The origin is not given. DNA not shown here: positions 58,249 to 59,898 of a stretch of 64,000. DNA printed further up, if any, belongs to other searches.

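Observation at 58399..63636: Second cytochrome cluster: an octaheme cytochrome with TPR/HEAT repeats, followed by a PD40 beta-propeller diheme protein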

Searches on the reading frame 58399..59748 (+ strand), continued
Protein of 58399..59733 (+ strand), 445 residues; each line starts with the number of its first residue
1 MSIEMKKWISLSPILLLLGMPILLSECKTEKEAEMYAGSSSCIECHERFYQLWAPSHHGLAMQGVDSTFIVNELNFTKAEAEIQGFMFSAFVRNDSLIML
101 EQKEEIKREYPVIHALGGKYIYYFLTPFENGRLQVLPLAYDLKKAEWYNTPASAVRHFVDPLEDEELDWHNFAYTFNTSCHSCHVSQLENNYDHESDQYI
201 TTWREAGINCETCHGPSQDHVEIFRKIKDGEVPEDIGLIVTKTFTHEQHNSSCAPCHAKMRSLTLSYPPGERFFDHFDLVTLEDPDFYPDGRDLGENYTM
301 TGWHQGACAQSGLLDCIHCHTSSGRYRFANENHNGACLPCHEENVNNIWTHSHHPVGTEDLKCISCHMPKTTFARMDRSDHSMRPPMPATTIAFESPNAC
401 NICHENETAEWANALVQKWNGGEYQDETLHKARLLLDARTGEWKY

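Call 81: search_protein_families(library=pfam, proteins=[P0413, P0435, P0488, P0499, P0510, P0438], max_evalue=0.000001)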
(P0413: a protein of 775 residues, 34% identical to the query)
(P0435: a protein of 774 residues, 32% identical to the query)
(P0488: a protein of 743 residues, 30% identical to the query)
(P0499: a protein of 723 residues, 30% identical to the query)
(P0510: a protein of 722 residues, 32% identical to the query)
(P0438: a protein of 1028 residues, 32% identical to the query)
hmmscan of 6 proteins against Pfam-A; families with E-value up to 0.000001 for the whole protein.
P0413 (775 aa): 15 families
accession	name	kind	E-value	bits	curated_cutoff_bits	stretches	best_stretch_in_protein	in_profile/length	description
PF00515.34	TPR_1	-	4e-18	64.8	27.8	1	559-590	2-33/34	Tetratricopeptide repeat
PF13181.12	TPR_8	-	1.6e-17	62.5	25.7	0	559-590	2-33/34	Tetratricopeptide repeat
PF07719.23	TPR_2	-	1.1e-16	59.9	27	0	559-590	2-33/34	Tetratricopeptide repeat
PF13431.12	TPR_17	-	1.9e-14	53.1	24.4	0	553-578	8-33/34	Tetratricopeptide repeat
PF14559.12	TPR_19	-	2.4e-12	47.5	25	0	606-666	5-64/68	Tetratricopeptide repeat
PF13432.12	TPR_16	-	2.9e-12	47.2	32.7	0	545-590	18-63/65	Tetratricopeptide repeat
PF13424.12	TPR_12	-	1.4e-11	44.9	30.1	0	560-589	47-76/77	Tetratricopeptide repeat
PF13414.12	TPR_11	-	2.3e-11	43.6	26.8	0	599-639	1-41/42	TPR repeat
PF13435.11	Cytochrome_C554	-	1.6e-10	42.2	20.8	0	170-212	44-84/84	Cytochrome c554 and c-prime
PF14522.11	Cytochrome_C7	-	4.6e-10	39.6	24.8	0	326-398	12-67/67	Cytochrome c7 and related cytochrome c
PF13646.12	HEAT_2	-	5e-09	36.8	27.7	1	441-524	3-87/88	HEAT repeats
PF13428.12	TPR_14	-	5.1e-09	36.4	23.5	0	599-634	8-43/44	Tetratricopeptide repeat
PF23914.1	TPR_CcmH_CycH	-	6.3e-08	33.1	42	0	551-659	43-154/158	Cytochrome c-type biogenesis protein H TPR domain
PF13174.12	TPR_6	-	1e-07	32.5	26.3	0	599-623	7-31/33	Tetratricopeptide repeat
PF13176.12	TPR_7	-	1.5e-07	31.3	27.9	0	560-589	1-32/36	Tetratricopeptide repeat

P0435 (774 aa): 17 families
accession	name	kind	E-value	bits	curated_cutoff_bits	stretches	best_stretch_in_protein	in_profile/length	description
PF13414.12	TPR_11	-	8e-20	70.7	26.8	1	699-736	3-40/42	TPR repeat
PF07719.23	TPR_2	-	1.7e-17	62.4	27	1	690-723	1-34/34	Tetratricopeptide repeat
PF00515.34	TPR_1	-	7.3e-15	54.5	27.8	1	690-723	1-34/34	Tetratricopeptide repeat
PF13646.12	HEAT_2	-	1.1e-14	54.9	27.7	1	471-554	3-86/88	HEAT repeats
PF14559.12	TPR_19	-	1.4e-14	54.6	25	1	605-669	2-66/68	Tetratricopeptide repeat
PF13371.12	TPR_9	-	1.1e-13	51.4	35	1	696-766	1-72/73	Tetratricopeptide repeat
PF13431.12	TPR_17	-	4.4e-13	48.8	24.4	0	679-711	2-34/34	Tetratricopeptide repeat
PF13181.12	TPR_8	-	4.7e-13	48.6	25.7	0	690-723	1-34/34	Tetratricopeptide repeat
PF13428.12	TPR_14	-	8.3e-12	45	23.5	0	691-731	2-42/44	Tetratricopeptide repeat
PF13432.12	TPR_16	-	1.5e-11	44.9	32.7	0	678-723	19-64/65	Tetratricopeptide repeat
PF09699.15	Paired_CXXCH_1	-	1.1e-10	41.5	20.6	1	325-359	7-37/41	Doubled CXXCH motif (Paired_CXXCH_1)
PF13176.12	TPR_7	-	1.1e-10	41.1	27.9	0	692-713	1-22/36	Tetratricopeptide repeat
PF13424.12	TPR_12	-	1.2e-09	38.7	30.1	0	689-753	2-75/77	Tetratricopeptide repeat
PF23914.1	TPR_CcmH_CycH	-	4.4e-08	33.5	42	0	598-652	54-111/158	Cytochrome c-type biogenesis protein H TPR domain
PF14522.11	Cytochrome_C7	-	1.2e-07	31.9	24.8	0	322-384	9-66/67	Cytochrome c7 and related cytochrome c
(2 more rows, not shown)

P0488 (743 aa): 17 families
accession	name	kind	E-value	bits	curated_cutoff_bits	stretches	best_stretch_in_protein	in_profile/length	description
PF13181.12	TPR_8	-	2.8e-16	58.7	25.7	0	663-692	2-31/34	Tetratricopeptide repeat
PF07719.23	TPR_2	-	5e-16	57.9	27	0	664-694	3-33/34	Tetratricopeptide repeat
PF00515.34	TPR_1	-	1.5e-14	53.5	27.8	0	663-692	2-31/34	Tetratricopeptide repeat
PF13414.12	TPR_11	-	4.7e-13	49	26.8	1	604-640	4-40/42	TPR repeat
PF13176.12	TPR_7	-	3.5e-12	45.8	27.9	0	599-624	4-29/36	Tetratricopeptide repeat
PF13435.11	Cytochrome_C554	-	1.1e-11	46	20.8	0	176-218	44-84/84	Cytochrome c554 and c-prime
PF14559.12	TPR_19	-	3.5e-11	43.7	25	0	607-661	4-58/68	Tetratricopeptide repeat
PF13432.12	TPR_16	-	1.4e-10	41.9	32.7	0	600-655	3-58/65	Tetratricopeptide repeat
PF09699.15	Paired_CXXCH_1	-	1.6e-10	41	20.6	1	313-342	6-38/41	Doubled CXXCH motif (Paired_CXXCH_1)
PF13428.12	TPR_14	-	1.9e-10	40.8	23.5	0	598-635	5-42/44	Tetratricopeptide repeat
PF13424.12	TPR_12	-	8.9e-10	39.1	30.1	0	662-695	3-36/77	Tetratricopeptide repeat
PF14522.11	Cytochrome_C7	-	1.6e-09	37.9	24.8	0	180-260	13-67/67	Cytochrome c7 and related cytochrome c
PF13431.12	TPR_17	-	2e-09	37.4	24.4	0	617-647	2-32/34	Tetratricopeptide repeat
PF14537.11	Cytochrom_c3_2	-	1.4e-07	32.4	25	0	182-261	8-66/79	Cytochrome c3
PF24575.1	TPR_Slam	-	1.8e-07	32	35.2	0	563-613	50-100/104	Surface lipoprotein assembly modifier, N-terminal TPR repeats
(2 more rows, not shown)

P0499 (723 aa): 16 families
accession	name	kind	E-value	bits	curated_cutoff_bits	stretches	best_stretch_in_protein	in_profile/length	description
PF13181.12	TPR_8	-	1.1e-18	66.2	25.7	0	625-655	2-32/34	Tetratricopeptide repeat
PF13432.12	TPR_16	-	1.6e-16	60.8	32.7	1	595-655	2-62/65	Tetratricopeptide repeat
PF00515.34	TPR_1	-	3e-16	58.9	27.8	0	625-654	2-31/34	Tetratricopeptide repeat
PF07719.23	TPR_2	-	1.1e-14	53.7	27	0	626-654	3-31/34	Tetratricopeptide repeat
PF14559.12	TPR_19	-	1.7e-13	51.1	25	0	641-701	8-68/68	Tetratricopeptide repeat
PF13435.11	Cytochrome_C554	-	7.2e-13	49.7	20.8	0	174-214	46-84/84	Cytochrome c554 and c-prime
PF13414.12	TPR_11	-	4.9e-12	45.8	26.8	0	633-671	3-41/42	TPR repeat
PF13424.12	TPR_12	-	1.5e-09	38.3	30.1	0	592-651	5-72/77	Tetratricopeptide repeat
PF13431.12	TPR_17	-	4.1e-09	36.4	24.4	0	614-644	3-33/34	Tetratricopeptide repeat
PF23914.1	TPR_CcmH_CycH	-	1.1e-08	35.6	42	0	560-650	54-147/158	Cytochrome c-type biogenesis protein H TPR domain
PF13428.12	TPR_14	-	1.4e-08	35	23.5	0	627-666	4-43/44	Tetratricopeptide repeat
PF14537.11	Cytochrom_c3_2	-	1.9e-08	35.1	25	0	299-332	50-78/79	Cytochrome c3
PF12895.13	ANAPC3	-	1.9e-08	34.9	27.2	0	604-670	3-68/82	Anaphase-promoting complex, cyclosome, subunit 3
PF09699.15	Paired_CXXCH_1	-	2.1e-08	34.1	20.6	1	308-333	8-37/41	Doubled CXXCH motif (Paired_CXXCH_1)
PF14522.11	Cytochrome_C7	-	2.3e-08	34.2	24.8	0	176-252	13-67/67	Cytochrome c7 and related cytochrome c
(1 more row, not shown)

P0510 (722 aa): 14 families
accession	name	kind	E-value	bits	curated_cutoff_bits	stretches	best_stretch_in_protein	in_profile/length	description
PF14559.12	TPR_19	-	1.5e-16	60.9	25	1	655-717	2-64/68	Tetratricopeptide repeat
PF13181.12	TPR_8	-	7.7e-15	54.2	25.7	0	577-608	2-33/34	Tetratricopeptide repeat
PF13432.12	TPR_16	-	1.4e-14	54.7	32.7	1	648-711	1-64/65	Tetratricopeptide repeat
PF07719.23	TPR_2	-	4.1e-13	48.8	27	0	678-711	1-34/34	Tetratricopeptide repeat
PF13414.12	TPR_11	-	9.9e-11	41.6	26.8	1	651-692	1-42/42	TPR repeat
PF14522.11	Cytochrome_C7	-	1.4e-09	38.1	24.8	0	306-341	34-67/67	Cytochrome c7 and related cytochrome c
PF22113.1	Mtrc-MtrF_II-IV_dom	-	3e-09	37.1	30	0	316-425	8-97/176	Outer membrane cytochrome MtrC/MtrF-like, domains II/IV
PF13431.12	TPR_17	-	3e-09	36.9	24.4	0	670-698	5-33/34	Tetratricopeptide repeat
PF00515.34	TPR_1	-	5.2e-09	36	27.8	0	577-608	2-33/34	Tetratricopeptide repeat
PF13428.12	TPR_14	-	7.3e-09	35.9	23.5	0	679-719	2-42/44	Tetratricopeptide repeat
PF13424.12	TPR_12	-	7.9e-09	36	30.1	0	554-607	15-76/77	Tetratricopeptide repeat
PF09699.15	Paired_CXXCH_1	-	1.9e-08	34.3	20.6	0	314-342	7-38/41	Doubled CXXCH motif (Paired_CXXCH_1)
PF13646.12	HEAT_2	-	5.4e-08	33.5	27.7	1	460-542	5-87/88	HEAT repeats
PF13435.11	Cytochrome_C554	-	3.9e-07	31.4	20.8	0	46-73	1-28/84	Cytochrome c554 and c-prime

P0438 (1028 aa): 11 families
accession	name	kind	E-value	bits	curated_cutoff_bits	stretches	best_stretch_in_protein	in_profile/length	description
PF07719.23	TPR_2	-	8.1e-20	69.7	27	0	729-760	2-33/34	Tetratricopeptide repeat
PF14559.12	TPR_19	-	1.4e-13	51.4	25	1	706-768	3-65/68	Tetratricopeptide repeat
PF13646.12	HEAT_2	-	1.6e-13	51.2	27.7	1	472-550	3-80/88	HEAT repeats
PF00515.34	TPR_1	-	2.8e-13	49.5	27.8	0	935-966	2-33/34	Tetratricopeptide repeat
PF13414.12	TPR_11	-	1.2e-09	38.2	26.8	0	599-640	1-42/42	TPR repeat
PF13428.12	TPR_14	-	4.2e-09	36.6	23.5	0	630-668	5-43/44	Tetratricopeptide repeat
PF13432.12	TPR_16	-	4.7e-09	37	32.7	0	666-724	3-60/65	Tetratricopeptide repeat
PF13424.12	TPR_12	-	9.6e-09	35.8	30.1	0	624-690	2-75/77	Tetratricopeptide repeat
PF13181.12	TPR_8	-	2.9e-08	33.7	25.7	0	729-759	2-32/34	Tetratricopeptide repeat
PF14522.11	Cytochrome_C7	-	2e-07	31.2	24.8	0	358-430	12-67/67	Cytochrome c7 and related cytochrome c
PF12895.13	ANAPC3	-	4.3e-07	30.6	27.2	0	697-752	26-80/82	Anaphase-promoting complex, cyclosome, subunit 3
